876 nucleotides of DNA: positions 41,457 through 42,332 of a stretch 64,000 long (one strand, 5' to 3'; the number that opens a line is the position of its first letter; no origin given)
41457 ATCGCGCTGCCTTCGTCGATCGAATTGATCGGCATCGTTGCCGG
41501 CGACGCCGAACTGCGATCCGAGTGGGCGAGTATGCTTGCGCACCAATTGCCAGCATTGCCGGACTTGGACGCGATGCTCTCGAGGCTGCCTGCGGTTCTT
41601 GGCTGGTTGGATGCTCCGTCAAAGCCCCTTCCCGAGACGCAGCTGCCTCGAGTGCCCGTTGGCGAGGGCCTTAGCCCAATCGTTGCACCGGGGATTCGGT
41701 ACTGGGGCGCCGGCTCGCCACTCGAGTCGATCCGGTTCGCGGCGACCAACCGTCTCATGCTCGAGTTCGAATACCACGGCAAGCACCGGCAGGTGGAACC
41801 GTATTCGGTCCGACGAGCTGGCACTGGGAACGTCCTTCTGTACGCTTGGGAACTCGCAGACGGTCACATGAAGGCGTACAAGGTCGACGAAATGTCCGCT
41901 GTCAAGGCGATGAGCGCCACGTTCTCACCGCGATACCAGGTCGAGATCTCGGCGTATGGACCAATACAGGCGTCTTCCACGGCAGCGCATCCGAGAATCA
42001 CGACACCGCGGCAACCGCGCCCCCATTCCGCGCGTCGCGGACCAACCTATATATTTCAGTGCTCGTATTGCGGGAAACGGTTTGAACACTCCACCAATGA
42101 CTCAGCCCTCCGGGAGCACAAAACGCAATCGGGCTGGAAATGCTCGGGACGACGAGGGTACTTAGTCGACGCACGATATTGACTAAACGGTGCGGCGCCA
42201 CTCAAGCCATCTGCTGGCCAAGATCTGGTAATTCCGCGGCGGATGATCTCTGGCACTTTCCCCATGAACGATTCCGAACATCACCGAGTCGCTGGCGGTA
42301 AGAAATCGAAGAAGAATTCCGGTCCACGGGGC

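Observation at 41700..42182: WYL-like and C2H2-like zinc-finger extension on an AbiEii-family nucleotidyltransferase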

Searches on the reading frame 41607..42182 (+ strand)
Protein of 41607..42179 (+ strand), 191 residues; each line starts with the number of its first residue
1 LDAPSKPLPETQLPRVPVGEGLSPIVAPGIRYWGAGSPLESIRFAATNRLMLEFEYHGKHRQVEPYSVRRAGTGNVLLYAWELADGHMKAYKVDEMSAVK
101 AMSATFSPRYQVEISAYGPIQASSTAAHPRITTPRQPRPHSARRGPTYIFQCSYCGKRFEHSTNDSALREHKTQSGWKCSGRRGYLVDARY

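Call 3: search_protein_families(library=pfam, proteins=[window:41700-42182:+], max_evalue=1)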
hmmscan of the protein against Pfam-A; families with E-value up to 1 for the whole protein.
window:41700-42182:+ (160 aa): 8 families
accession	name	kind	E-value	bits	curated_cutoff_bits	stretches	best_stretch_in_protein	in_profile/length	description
PF13280.12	WYL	-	0.00025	21.4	21.8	1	8-69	3-69/70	WYL domain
PF09723.15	Zn_ribbon_8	-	0.0019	18.6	34.4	1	115-132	2-19/41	Zinc ribbon domain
PF25054.1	PHD_pln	-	0.02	15.2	29.8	1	116-137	10-31/43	PHD-type zinc finger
PF13894.12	zf-C2H2_4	-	0.099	13.9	27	1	119-141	1-20/24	C2H2-type zinc finger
PF00096.32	zf-C2H2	-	0.13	13.2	25.2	1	119-133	1-15/23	Zinc finger, C2H2 type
PF04777.18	Evr1_Alr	-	0.14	12.9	27.6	1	102-149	20-69/93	Erv1 / Alr family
PF13465.12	zf-H2C2_2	-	0.25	12.2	40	1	118-129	14-25/26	Zinc-finger double domain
PF13408.12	Zn_ribbon_recom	-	0.34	11.7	25.3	1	119-152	6-33/58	Recombinase zinc beta ribbon domain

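Call 10: search_protein_families(library=pfam, alignment_id=A2, max_evalue=0.1)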
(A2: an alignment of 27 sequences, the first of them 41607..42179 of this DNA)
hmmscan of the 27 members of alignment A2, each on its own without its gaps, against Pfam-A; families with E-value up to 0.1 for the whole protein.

A. member 1, window:41607-42179:+ (191 aa): 5 families
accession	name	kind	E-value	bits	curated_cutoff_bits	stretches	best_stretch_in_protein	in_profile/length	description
PF13280.12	WYL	-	0.00037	20.9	21.8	1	39-100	3-69/70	WYL domain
PF09723.15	Zn_ribbon_8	-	0.0025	18.2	34.4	1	146-162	2-18/41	Zinc ribbon domain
PF25054.1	PHD_pln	-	0.027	14.8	29.8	1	147-168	10-31/43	PHD-type zinc finger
PF00096.32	zf-C2H2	-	0.064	14.2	25.2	0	150-164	1-15/23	Zinc finger, C2H2 type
PF13894.12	zf-C2H2_4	-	0.083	14.1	27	0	150-172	1-20/24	C2H2-type zinc finger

B. families by the number of members that match (of 27 scanned): 18 families
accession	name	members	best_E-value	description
PF13280.12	WYL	21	5.2e-05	WYL domain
PF13894.12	zf-C2H2_4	17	0.0029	C2H2-type zinc finger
PF09723.15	Zn_ribbon_8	16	0.0023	Zinc ribbon domain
PF00096.32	zf-C2H2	9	0.0028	Zinc finger, C2H2 type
PF25054.1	PHD_pln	6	0.012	PHD-type zinc finger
PF13912.12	zf-C2H2_6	4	0.0041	C2H2-type zinc finger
PF23455.1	DUF7129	4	0.073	Domain of unknown function (DUF7129)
PF05605.18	zf-Di19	4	0.078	Drought induced 19 protein (Di19), zinc-binding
PF24273.1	TRASH_HVO_1752_C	3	0.014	HVO_1752, C-terminal TRASH domain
PF13465.12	zf-H2C2_2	3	0.044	Zinc-finger double domain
PF02892.21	zf-BED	3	0.05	BED zinc finger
PF22034.2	B129_C2H2-zf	2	0.011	Uncharacterized protein B-129, C2H2 zinc finger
PF04777.18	Evr1_Alr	2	0.028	Erv1 / Alr family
PF24166.1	DUF7410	1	0.012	Domain of unknown function (DUF7410)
PF17283.8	Zn_ribbon_SprT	1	0.041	SprT-like zinc ribbon domain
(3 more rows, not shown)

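Call 11: search_solved_structures(query=A2, max_evalue=10, show_alignments=3)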
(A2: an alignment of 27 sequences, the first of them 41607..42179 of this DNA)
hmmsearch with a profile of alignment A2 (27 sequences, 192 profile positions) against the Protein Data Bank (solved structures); distinct sequences matched with E-value up to 10: 57.
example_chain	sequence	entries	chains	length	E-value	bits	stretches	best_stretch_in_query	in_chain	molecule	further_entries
2i13_A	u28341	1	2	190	0.0097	18.8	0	152-183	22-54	Aart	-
2rsj_A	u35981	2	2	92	0.027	17.4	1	150-183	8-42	Zinc finger protein ZFAT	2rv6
9jzt_A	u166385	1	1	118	0.049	16.5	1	146-181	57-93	Zinc finger and BTB domain-containing protein 20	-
1mey_C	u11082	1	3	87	0.081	15.8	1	152-182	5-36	CONSENSUS ZINC FINGER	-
9dei_F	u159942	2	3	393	0.094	15.6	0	126-174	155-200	RNA-editing complex protein MP42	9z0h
2els_A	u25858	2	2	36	0.17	14.8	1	148-176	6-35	Zinc finger protein 406 | Zinc finger protein ZFAT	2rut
7znf_A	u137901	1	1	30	0.25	14.2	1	152-174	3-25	ZINC FINGER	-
2yth_A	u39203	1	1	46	0.28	14.1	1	150-175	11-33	Zinc finger protein 224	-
7txc_E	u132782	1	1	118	0.31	13.9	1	134-175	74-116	Hypermethylated in cancer 2 protein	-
8k81_A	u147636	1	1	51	0.31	13.9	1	149-173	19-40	Insulinoma-associated protein 1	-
2emc_A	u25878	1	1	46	0.36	13.7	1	145-173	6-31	Zinc finger protein 473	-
9kh2_A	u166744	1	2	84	0.37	13.7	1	144-174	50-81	Zinc finger and BTB domain-containing protein 20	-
1g2f_C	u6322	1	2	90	0.4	13.6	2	152-182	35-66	TATA BOX ZINC FINGER PROTEIN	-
2en1_A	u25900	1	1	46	0.4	13.5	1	150-176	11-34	Zinc finger protein 224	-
2kfq_A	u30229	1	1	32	0.49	13.3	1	150-171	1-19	FP1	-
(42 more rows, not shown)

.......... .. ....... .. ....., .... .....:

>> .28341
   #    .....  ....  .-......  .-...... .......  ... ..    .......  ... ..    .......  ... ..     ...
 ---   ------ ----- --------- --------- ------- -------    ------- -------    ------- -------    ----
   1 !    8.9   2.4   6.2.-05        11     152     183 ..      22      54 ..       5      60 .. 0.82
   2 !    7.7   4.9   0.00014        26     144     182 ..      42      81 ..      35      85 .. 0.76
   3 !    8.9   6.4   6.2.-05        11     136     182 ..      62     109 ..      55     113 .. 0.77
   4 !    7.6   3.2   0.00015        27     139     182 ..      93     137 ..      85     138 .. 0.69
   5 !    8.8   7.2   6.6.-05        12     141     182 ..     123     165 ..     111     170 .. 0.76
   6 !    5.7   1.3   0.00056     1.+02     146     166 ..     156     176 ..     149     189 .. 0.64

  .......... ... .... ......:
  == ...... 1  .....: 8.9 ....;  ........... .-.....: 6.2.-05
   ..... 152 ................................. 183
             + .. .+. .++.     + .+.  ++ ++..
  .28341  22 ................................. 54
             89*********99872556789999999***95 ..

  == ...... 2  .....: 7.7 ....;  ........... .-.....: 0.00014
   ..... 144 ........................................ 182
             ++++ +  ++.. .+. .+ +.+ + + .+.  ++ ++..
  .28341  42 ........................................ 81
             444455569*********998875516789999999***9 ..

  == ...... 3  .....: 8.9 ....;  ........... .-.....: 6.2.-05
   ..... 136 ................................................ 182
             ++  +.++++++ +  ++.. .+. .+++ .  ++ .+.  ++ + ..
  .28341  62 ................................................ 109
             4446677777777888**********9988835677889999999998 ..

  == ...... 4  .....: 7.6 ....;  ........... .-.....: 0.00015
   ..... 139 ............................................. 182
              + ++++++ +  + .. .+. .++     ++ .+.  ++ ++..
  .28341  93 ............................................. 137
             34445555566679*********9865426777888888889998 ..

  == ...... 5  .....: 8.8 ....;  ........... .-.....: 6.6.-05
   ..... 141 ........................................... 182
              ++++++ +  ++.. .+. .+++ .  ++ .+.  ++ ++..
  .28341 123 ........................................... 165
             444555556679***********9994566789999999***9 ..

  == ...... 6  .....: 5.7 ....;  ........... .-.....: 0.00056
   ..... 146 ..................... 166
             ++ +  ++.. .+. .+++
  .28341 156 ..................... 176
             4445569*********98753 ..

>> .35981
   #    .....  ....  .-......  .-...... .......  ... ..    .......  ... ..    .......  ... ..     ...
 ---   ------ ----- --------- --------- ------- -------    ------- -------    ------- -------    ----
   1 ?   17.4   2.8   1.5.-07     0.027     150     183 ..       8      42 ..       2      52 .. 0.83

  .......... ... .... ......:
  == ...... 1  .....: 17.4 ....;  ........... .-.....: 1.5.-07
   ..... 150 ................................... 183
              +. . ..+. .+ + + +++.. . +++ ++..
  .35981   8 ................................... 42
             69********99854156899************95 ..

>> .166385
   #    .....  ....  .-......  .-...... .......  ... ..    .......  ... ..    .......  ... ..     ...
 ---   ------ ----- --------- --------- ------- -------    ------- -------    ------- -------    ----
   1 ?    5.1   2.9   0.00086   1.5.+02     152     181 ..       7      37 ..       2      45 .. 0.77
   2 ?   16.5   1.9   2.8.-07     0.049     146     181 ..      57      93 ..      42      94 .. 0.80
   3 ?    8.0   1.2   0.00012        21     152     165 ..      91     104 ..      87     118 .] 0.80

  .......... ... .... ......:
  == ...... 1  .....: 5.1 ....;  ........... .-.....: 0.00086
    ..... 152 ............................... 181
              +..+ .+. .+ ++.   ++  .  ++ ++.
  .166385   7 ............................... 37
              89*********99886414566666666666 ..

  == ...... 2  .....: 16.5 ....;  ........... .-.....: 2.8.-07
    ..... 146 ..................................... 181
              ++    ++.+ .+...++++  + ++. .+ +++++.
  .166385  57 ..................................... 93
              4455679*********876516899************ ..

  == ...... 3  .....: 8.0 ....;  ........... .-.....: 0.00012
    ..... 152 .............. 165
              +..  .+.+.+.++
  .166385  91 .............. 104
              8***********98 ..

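Call 14: search_protein_families(library=ncbifam, proteins=[window:41607-42179:+], max_evalue=0.1)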
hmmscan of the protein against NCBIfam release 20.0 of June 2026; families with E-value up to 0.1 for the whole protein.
window:41607-42179:+ (191 aa): 2 families
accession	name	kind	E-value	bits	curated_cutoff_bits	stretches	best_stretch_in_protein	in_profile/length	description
TIGR02605.1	CxxC_CxxC_SSSS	subfamily_domain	0.0048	16.9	31.3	1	146-165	2-21/52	FmdB family zinc ribbon protein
NF004070.0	PRK05580.2-2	equivalog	0.09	10.9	921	1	142-179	428-465/729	primosomal protein N'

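Call 15: search_protein_families(library=padloc, proteins=[window:41607-42179:+], max_evalue=0.1)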
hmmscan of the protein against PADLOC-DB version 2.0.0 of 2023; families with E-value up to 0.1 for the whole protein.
window:41607-42179:+ (191 aa): 3 families
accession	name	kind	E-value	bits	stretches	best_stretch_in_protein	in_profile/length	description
PDLC02317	AbiEii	-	4.5e-25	86.4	1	34-121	307-394/396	AbiEii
PDLC01457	WYL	-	6.1e-07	27.3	1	39-114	127-206/229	"CAS-I,CAS-II,CAS-III,CAS-IV,CAS-V,CAS-VI; associated_signaling"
PDLC01652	WYL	-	5.7e-06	24.7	1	28-115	9-87/162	"CAS-I,CAS-II,CAS-III,CAS-IV,CAS-V,CAS-VI; associated_signaling"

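Call 30: predict_structure(alignment_id=A2)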
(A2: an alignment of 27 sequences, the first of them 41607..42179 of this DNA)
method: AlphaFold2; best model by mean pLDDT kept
length: 191 residues; sequences in the alignment: 27
mean_pLDDT: 72.7   pTM: 0.53
mean pLDDT of the five models: 72.7, 72.4, 72.2, 69.9, 62.1
residues with pLDDT >= 90: 46; 70-90: 84; 50-70: 18; < 50: 43
segments of 3 or more residues with pLDDT < 50: 1-7, 27-34, 116-143
pLDDT, mean of each block of 10 residues (from residue 1): 46 71 56 59 81 94 89 82 89 91 83 55 31 35 68 91 87 91 85 67
secondary structure, 60 per line:
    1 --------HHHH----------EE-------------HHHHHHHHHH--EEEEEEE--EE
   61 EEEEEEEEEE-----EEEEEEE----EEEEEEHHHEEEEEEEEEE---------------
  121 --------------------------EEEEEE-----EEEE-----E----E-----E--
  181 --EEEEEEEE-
elements in order: H9-12 H38-47 E50-56 E59-70 E76-82 E87-92 E96-105 E147-152 E158-161 E183-190

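Call 39: search_protein_representatives(alignment_id=A2)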
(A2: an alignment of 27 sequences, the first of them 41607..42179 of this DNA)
Query: 27 sequences, 192 profile positions. Proteins with E-value up to 0.001 (for the whole library): 1179; up to 1e-10: 610; up to 1e-30: 131. The best 150 are listed.
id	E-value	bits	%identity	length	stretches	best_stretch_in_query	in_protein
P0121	5.4e-74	264.4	-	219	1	1-192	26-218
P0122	5.1e-72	257.9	-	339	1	1-191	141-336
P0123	2.1e-68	246.1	-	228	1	7-192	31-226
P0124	1.7e-63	230.1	-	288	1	6-192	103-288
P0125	9.2e-62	224.5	-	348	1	1-192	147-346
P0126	4.8e-59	215.6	-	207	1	2-191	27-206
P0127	4.4e-57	209.2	-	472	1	11-190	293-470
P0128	4.5e-55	202.6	-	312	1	11-190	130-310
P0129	8.0e-55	201.8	-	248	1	7-191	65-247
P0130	1.1e-54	201.4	-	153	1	43-191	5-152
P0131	1.5e-54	201.0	-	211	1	7-191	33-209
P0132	6.1e-54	198.9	-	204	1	1-144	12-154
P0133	1.0e-52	195.0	-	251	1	17-191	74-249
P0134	2.7e-49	183.8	-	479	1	29-192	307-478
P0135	1.7e-47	177.9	-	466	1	25-191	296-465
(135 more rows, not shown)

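Call 57: find_related_loci(query=A2, collection=genome_contigs, flank=3000)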
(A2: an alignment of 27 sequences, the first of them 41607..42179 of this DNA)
Query A2 (191 aa) in genome_contigs; peptide patterns used: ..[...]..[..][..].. (x = any residue, [..] = any of these).
54 stretches matched a pattern; 43 encode a relative of the query (tblastn E <= 1e-3); 43 distinct loci.
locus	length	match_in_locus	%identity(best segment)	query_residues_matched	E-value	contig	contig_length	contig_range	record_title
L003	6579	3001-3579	56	1-191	5e-72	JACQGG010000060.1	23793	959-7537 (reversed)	MAG: Acidobacteria bacterium isolate NC_groundwater_1067_Ag_S2p5_58_90 S_2p5_S6_coassembly_k141_1163363, whole genome sh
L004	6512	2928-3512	53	1-187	2e-64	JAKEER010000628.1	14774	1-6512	MAG: Acidobacteria bacterium isolate PMV_1.51 PMV_1.51.k101_1000884, whole genome shotgun sequence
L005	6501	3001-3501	56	22-190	3e-60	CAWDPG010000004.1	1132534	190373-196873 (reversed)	MAG: uncultured Acidobacteriaceae bacterium isolate MFD01231.bin.1.32 genome assembly, contig: contig_5601, whole genome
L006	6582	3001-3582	49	1-191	2e-59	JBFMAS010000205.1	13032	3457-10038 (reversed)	MAG: Thermodesulfobacteriota bacterium isolate MAG144 MAG144_205, whole genome shotgun sequence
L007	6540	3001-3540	51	16-191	3e-58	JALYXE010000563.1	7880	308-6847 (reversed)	MAG: Acidobacteriota bacterium isolate KAP bin5 SD1490-92_k127_1574223, whole genome shotgun sequence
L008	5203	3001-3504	54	25-190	4e-57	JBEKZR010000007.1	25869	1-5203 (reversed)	MAG: Terracidiphilus sp. isolate SPRUCE 74 SPRUCE_74_7, whole genome shotgun sequence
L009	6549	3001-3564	49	1-186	4e-56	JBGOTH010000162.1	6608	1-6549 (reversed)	MAG: Candidatus Methylomirabilia bacterium isolate OBJ_0618_7090110_167 k141_2646082_length_6608_cov_66.1944, whole geno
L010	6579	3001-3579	46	1-189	5e-55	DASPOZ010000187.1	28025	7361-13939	MAG TPA_asm: Candidatus Sulfotelmatobacter sp. isolate SMAG_U12160 k141_1226001, whole genome shotgun sequence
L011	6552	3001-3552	47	1-190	3e-53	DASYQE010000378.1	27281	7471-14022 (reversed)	MAG TPA_asm: Candidatus Polarisedimenticolia bacterium isolate SMAG_U4477 k141_1346988, whole genome shotgun sequence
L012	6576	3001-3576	47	1-186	1e-51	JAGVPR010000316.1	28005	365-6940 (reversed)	MAG: Candidatus Eisenbacteria bacterium isolate DeMMO3_22 c_000000008316, whole genome shotgun sequence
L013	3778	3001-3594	44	1-190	6e-51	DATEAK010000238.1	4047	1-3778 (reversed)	MAG TPA_asm: bacterium isolate SMAG_U8216 k141_1663512, whole genome shotgun sequence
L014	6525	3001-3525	49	17-187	2e-50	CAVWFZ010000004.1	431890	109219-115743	MAG: Thermoanaerobaculaceae bacterium isolate MFD04408.bin.1.165 genome assembly, contig: contig_34147, whole genome sho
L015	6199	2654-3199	45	1-188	7e-50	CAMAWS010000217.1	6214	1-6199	MAG: Candidatus Sulfopaludibacter sp. SbA3 isolate MaH-09apr19-160 genome assembly, contig: MaH-09apr19-C30724, whole ge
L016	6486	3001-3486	50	25-186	4e-49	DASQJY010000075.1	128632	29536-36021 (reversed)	MAG TPA_asm: Thermoanaerobaculia bacterium isolate SMAG_U11898 k141_3026146, whole genome shotgun sequence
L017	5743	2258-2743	49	25-186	3e-49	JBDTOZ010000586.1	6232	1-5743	MAG: Acidobacteriota bacterium isolate cluster3_bin.186 NODE_67111_length_6232_cov_74.758459, whole genome shotgun seque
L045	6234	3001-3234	55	39-116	4e-26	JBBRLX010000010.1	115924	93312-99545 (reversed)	MAG: Candidatus Eisenbacteria bacterium isolate La1_maxbin2.300 LA1C_X2.300_k141_2077729L_115924_cov_44.3683, whole geno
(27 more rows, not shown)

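Call 69: search_dna_similar(query=window:41607-42179:+, collection=plasmids, mode=protein, max_evalue=0.001, max_rows=20)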
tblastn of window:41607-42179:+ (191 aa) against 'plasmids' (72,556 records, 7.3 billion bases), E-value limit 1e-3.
Records with a match: 7; places in all: 7; records where one place covers at least 80% of the query: 4.
Best place of each record, by identity: <60% 7.
By first word of the organism name: Rhizobium 3; Candidatus 1; Sinorhizobium 1; Sphingomonas 1; Deinococcus 1.
By predicted mobility (MOB-suite, as given by PLSDB): conjugative 4; non-mobilizable 3.
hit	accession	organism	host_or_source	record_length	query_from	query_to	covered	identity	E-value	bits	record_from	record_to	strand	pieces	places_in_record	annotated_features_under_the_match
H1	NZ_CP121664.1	Rhizobium sp. CB3090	Gliricidia sp.,cell culture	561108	39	191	80%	42.3%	1e-34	135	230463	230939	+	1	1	nucleotidyl transferase AbiEii/AbiGii toxin family protein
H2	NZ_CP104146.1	Rhizobium sullae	Sulla coronaria,cell culture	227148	37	191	81%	41.2%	3e-33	131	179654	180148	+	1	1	nucleotidyl transferase AbiEii/AbiGii toxin family protein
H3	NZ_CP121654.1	Rhizobium sp. CB3171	Calliandra calothyrsus,cell culture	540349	39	191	80%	40.9%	4e-33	131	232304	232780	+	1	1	nucleotidyl transferase AbiEii/AbiGii toxin family protein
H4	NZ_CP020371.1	Candidatus Thiodictyon syntrophicum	meromictic lake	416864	35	191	82%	37.1%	6e-32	127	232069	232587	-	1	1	nucleotidyl transferase AbiEii/AbiGii toxin family protein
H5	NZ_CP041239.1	Sinorhizobium mexicanum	Acaciella angustissima,cell culture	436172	45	187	75%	28.4%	8e-11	67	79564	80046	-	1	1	nucleotidyl transferase AbiEii/AbiGii toxin family protein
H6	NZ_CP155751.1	Sphingomonas parapaucimobilis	Chinese cabbage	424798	45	187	75%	28.2%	3e-10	65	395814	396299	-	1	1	nucleotidyl transferase AbiEii/AbiGii toxin family protein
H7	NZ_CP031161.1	Deinococcus wulumuqiensis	cell culture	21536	45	137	49%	28.7%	2e-4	48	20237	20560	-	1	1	WYL domain-containing protein | AAA family ATPase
